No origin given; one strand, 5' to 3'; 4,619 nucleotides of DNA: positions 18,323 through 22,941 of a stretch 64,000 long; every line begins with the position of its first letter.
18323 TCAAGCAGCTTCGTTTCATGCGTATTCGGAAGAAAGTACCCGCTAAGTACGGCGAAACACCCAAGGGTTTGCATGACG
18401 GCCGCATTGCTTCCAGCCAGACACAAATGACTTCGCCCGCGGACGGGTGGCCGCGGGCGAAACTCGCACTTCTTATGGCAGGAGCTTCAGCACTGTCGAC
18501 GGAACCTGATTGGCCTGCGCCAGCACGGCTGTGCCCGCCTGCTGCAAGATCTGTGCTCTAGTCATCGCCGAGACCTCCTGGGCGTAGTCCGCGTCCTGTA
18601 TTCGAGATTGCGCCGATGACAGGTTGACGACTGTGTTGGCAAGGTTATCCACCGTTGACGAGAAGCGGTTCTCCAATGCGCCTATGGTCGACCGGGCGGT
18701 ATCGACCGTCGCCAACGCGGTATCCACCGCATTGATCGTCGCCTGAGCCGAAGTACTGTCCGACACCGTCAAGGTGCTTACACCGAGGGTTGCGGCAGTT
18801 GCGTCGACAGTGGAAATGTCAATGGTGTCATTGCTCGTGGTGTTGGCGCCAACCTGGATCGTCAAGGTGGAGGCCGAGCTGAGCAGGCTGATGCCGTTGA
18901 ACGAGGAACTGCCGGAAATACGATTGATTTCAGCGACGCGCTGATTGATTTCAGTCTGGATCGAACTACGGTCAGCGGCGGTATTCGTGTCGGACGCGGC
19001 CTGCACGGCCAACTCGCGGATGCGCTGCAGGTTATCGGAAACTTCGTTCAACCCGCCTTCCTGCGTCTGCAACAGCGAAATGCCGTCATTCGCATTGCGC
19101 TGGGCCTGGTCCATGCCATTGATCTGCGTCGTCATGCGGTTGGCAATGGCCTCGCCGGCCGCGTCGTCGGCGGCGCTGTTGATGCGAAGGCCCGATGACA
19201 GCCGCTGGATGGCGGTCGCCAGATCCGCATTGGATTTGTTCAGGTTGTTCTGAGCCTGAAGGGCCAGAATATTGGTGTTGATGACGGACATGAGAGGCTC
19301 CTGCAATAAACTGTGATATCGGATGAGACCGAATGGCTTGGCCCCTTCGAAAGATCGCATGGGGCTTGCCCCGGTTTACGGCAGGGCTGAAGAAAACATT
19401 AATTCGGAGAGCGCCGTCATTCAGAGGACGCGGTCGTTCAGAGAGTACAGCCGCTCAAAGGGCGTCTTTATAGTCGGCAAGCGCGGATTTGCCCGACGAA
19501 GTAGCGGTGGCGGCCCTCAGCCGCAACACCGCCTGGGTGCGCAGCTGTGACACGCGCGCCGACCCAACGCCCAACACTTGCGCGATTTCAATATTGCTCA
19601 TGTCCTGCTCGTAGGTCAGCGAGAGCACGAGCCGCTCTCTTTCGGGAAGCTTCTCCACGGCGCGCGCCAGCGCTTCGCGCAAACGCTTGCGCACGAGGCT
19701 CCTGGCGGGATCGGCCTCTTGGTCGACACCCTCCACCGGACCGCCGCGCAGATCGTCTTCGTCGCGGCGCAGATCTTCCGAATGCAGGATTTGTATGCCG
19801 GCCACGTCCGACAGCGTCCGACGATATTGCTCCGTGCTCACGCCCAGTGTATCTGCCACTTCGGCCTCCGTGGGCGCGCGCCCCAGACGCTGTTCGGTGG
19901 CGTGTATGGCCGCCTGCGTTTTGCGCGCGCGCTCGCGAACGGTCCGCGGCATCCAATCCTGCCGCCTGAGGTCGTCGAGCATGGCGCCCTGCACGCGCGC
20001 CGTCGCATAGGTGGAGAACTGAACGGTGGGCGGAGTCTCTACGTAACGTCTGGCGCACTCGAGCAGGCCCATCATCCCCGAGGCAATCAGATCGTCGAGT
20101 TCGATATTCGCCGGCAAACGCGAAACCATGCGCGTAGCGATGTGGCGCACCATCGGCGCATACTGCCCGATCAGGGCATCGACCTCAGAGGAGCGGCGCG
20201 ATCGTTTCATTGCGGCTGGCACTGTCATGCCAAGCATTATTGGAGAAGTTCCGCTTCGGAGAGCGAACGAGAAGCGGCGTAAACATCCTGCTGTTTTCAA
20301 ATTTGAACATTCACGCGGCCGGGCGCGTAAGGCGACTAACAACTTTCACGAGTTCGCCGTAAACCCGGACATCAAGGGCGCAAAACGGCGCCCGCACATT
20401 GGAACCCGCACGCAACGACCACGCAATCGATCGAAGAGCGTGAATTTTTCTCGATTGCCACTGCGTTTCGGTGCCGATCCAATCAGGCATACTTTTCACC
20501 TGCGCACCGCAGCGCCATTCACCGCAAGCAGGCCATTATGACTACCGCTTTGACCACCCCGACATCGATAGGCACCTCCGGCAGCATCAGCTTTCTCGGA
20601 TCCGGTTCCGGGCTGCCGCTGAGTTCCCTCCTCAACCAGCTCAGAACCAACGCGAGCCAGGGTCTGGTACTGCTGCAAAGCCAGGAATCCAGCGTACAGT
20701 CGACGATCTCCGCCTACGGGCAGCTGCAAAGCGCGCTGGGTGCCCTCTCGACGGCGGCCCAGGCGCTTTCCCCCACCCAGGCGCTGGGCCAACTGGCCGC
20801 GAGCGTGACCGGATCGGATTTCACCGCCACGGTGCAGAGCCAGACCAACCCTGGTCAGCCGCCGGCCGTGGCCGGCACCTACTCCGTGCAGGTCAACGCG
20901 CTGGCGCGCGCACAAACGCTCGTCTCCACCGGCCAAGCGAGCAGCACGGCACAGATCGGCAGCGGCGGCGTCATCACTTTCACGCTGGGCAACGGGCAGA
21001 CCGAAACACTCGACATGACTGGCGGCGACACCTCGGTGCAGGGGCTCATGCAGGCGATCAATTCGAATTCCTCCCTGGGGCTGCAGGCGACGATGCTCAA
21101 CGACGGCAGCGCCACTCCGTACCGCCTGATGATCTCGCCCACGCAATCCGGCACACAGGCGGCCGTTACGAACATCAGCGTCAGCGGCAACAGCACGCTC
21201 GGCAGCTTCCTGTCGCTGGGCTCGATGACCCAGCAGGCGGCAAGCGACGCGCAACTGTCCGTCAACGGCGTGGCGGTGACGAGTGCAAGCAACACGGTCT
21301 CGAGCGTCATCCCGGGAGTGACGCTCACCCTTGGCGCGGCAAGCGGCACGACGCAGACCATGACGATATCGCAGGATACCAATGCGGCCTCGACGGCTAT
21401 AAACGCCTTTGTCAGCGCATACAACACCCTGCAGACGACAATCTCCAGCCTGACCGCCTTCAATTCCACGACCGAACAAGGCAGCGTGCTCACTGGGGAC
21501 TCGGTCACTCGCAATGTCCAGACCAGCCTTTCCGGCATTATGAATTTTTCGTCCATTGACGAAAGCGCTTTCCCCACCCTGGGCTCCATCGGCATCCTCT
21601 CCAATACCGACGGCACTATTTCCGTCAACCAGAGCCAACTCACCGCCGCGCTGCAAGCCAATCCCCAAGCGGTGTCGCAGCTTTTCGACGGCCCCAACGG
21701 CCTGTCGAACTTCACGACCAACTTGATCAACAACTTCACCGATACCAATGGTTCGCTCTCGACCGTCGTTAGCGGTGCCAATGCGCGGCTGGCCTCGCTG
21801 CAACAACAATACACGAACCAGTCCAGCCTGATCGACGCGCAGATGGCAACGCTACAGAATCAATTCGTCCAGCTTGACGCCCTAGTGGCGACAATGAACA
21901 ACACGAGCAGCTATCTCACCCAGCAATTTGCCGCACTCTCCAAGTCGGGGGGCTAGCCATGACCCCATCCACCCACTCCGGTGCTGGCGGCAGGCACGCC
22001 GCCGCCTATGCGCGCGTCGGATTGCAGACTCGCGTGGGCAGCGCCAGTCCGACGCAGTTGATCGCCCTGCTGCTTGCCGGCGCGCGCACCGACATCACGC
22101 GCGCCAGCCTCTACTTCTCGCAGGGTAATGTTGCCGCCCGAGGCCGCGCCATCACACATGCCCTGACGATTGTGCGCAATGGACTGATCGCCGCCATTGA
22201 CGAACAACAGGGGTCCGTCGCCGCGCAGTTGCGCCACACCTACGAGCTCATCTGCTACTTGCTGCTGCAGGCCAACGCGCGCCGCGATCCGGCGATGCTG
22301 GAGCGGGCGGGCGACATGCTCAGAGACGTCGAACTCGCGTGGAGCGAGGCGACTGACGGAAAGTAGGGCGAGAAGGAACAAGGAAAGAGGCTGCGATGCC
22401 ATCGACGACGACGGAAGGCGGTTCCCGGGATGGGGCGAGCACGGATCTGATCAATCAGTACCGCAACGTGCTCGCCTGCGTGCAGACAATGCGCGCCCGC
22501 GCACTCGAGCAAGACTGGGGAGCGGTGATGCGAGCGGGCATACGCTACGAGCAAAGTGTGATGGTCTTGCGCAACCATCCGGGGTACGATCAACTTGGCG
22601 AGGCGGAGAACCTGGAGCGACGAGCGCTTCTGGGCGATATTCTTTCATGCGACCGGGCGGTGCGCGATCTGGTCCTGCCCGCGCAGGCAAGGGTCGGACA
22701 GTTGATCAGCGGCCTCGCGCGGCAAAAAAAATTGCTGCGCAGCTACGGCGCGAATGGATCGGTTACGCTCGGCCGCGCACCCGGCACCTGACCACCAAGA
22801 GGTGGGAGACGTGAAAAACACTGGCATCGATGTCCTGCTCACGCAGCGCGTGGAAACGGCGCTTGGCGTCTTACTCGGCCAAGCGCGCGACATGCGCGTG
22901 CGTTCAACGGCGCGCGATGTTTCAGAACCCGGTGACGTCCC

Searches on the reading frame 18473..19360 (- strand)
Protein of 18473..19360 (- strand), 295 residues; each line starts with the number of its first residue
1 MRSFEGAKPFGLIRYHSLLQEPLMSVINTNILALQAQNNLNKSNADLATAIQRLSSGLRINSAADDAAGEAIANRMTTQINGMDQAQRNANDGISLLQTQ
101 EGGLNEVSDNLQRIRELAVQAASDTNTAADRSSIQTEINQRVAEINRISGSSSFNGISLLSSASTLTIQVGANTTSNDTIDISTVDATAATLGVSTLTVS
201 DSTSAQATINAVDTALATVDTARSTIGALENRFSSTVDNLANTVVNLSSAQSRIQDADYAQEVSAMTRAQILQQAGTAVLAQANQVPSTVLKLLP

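Call 26: search_protein_families(library=pfam, proteins=[window:18473-19360:-], max_evalue=0.0001)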
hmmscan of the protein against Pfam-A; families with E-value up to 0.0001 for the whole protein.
window:18473-19360:- (295 aa): 2 families
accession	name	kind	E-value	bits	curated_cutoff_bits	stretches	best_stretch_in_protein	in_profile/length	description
PF00669.25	Flagellin_N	-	1.1e-44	152.3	26.6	1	27-164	1-138/139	Bacterial flagellin N-terminal helical region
PF00700.27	Flagellin_C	-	5e-28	97.7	23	1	209-294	1-86/86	Bacterial flagellin C-terminal helical region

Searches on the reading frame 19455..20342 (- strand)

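Call 26: search_protein_families(library=pfam, proteins=[window:19455-20342:-], max_evalue=0.0001)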
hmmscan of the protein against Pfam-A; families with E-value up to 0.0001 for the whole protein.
window:19455-20342:- (295 aa): 4 families
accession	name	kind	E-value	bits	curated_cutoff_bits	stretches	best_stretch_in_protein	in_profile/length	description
PF04545.22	Sigma70_r4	-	5.7e-13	48.6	24.1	1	229-277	2-50/50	Sigma-70, region 4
PF04542.20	Sigma70_r2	-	4e-12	46.2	24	1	57-130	1-70/71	Sigma-70 region 2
PF04539.22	Sigma70_r3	-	1.9e-10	41.2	25.3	1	137-197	1-61/78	Sigma-70 region 3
PF08281.18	Sigma70_r4_2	-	2.9e-10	40.1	25.7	1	222-275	1-54/54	Sigma-70, region 4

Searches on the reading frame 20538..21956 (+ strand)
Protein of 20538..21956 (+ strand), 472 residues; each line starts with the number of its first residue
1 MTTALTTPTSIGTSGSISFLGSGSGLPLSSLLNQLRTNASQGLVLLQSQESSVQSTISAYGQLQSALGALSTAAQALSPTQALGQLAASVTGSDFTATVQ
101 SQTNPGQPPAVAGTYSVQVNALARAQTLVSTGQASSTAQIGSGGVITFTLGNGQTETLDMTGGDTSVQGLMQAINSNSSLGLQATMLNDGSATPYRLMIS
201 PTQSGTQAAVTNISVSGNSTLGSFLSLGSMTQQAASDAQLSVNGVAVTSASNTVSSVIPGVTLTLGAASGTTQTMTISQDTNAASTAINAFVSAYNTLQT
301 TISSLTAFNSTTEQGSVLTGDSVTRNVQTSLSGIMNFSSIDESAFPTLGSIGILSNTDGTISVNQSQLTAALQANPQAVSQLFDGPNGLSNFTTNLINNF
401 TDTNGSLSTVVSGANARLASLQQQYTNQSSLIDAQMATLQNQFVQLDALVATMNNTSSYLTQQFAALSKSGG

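Call 26: search_protein_families(library=pfam, proteins=[window:20538-21956:+], max_evalue=0.0001)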
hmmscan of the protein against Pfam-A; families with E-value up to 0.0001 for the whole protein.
window:20538-21956:+ (472 aa): 2 families
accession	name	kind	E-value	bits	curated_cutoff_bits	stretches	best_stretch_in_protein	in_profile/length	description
PF07195.17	FliD_C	-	6.5e-45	153.8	25.4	1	235-455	1-236/236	Flagellar hook-associated protein 2 C-terminus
PF02465.23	FliD_N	-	1.8e-13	51.4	24.8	1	24-126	1-97/97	Flagellar hook-associated protein 2 N-terminus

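Call 108: search_dna_similar(query=window:20538-21953:+, collection=plasmids, mode=protein, max_rows=40, max_evalue=1e-8)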
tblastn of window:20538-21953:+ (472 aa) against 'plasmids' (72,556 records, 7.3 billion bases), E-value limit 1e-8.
Records with a match: 215; places in all: 221; records where one place covers at least 80% of the query: 70.
Best place of each record, by identity: <60% 215.
By first word of the organism name: Ralstonia 134; Pantoea 32; Escherichia 12; Salmonella 5; Burkholderia 5; Cupriavidus 4; Caballeronia 4; Pseudomonas 3; Proteus 2; Listeria 2; and 12 more.
By predicted mobility (MOB-suite, as given by PLSDB): mobilizable 115; non-mobilizable 97; conjugative 3.
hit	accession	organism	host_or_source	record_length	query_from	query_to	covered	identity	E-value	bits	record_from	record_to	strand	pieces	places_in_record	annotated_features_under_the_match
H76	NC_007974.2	Cupriavidus metallidurans CH34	-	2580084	57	467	87%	39.4%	6e-58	214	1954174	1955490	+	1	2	none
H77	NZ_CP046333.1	Cupriavidus metallidurans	sedimentation pond in a zinc factory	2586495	57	467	87%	39.4%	6e-58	214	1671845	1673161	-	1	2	none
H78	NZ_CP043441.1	Cupriavidus campinensis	cell culture,soil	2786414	57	471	88%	36.2%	2e-48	186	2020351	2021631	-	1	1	none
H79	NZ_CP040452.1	Halomonas sp. PA16-9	-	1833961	57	468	87%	35.7%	1e-49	189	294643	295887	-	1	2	none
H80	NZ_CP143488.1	Pseudomonas silesiensis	single cell,landfill for plastics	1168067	57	468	87%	35.5%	1e-41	166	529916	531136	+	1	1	record has no annotation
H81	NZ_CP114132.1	Escherichia coli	pig,gut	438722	57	464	86%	35.2%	2e-44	174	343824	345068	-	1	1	fliD: flagellar filament capping protein FliD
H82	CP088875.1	Escherichia coli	Homo sapiens,blood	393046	57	464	86%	35.0%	2e-42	168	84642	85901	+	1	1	fliD: flagellar filament capping protein FliD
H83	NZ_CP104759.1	Pantoea piersonii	Homo sapiens,Cell culture,Unstimulated ...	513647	57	470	88%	34.5%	7e-45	176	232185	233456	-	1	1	fliD: flagellar filament capping protein FliD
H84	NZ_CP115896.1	Pantoea piersonii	Homo sapiens,blood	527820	57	470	88%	34.5%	2e-44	174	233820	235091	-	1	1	fliD: flagellar filament capping protein FliD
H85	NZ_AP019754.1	Pantoea ananatis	Homo sapiens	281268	57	467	87%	34.6%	2e-38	156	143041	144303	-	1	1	fliD: flagellar filament capping protein FliD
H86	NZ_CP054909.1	Pantoea ananatis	-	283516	57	467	87%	34.6%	2e-38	156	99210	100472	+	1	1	fliD: flagellar filament capping protein FliD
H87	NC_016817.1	Pantoea ananatis LMG 5342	-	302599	57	467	87%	34.6%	2e-38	156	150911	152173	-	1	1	fliD: flagellar filament capping protein FliD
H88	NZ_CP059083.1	Pantoea ananatis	Allium cepa,onion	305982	57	467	87%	34.6%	2e-38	156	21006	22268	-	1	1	fliD: flagellar filament capping protein FliD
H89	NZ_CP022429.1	Pantoea ananatis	rice,cell culture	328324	57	467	87%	34.6%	2e-38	156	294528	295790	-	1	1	fliD: flagellar filament capping protein FliD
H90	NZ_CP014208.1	Pantoea ananatis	rice,Whole organism,environmental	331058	57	467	87%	34.6%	2e-38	156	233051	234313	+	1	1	fliD: flagellar filament capping protein FliD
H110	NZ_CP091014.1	Burkholderia cenocepacia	-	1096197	57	471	88%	33.8%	1e-24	115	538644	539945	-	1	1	none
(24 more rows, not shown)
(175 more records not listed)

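Call 109: get_annotated_region(hit=H110, flank=20000)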
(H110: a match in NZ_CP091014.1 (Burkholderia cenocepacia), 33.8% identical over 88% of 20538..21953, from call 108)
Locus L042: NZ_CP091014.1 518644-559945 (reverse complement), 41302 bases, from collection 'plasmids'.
description: Burkholderia cenocepacia strain CMCC(B)23006 plasmid unnamed2, complete sequence
organism: Burkholderia cenocepacia (NCBI taxid 95486)
taxonomy: Bacteria; Pseudomonadota; Betaproteobacteria; Burkholderiales; Burkholderiaceae; Burkholderia; Burkholderia cenocepacia
host: -; source: -; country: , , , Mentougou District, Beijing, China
typing (MOB-suite, as given by PLSDB): non-mobilizable
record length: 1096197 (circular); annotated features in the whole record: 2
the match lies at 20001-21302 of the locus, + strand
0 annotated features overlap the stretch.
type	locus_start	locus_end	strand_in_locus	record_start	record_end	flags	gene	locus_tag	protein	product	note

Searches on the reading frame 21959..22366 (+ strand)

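Call 26: search_protein_families(library=pfam, proteins=[window:21959-22366:+], max_evalue=0.0001)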
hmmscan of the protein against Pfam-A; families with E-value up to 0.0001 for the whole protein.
window:21959-22366:+ (135 aa): 1 family
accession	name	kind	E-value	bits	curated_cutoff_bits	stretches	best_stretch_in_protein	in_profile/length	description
PF02561.19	FliS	-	1.3e-23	83.9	26.7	1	16-131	3-114/115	Flagellar protein FliS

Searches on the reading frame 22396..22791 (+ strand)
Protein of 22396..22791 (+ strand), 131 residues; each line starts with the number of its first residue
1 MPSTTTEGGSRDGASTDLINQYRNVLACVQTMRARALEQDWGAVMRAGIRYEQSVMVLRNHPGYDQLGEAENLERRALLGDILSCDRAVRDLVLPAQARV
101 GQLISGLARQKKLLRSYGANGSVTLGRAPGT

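Call 26: search_protein_families(library=pfam, proteins=[window:22396-22791:+], max_evalue=0.0001)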
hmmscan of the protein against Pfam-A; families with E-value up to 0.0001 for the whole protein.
window:22396-22791:+ (131 aa): 1 family
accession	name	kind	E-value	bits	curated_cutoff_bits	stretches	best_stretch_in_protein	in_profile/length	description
PF05400.18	FliT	-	1.9e-13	51.5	29.5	1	32-117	1-85/85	Flagellar protein FliT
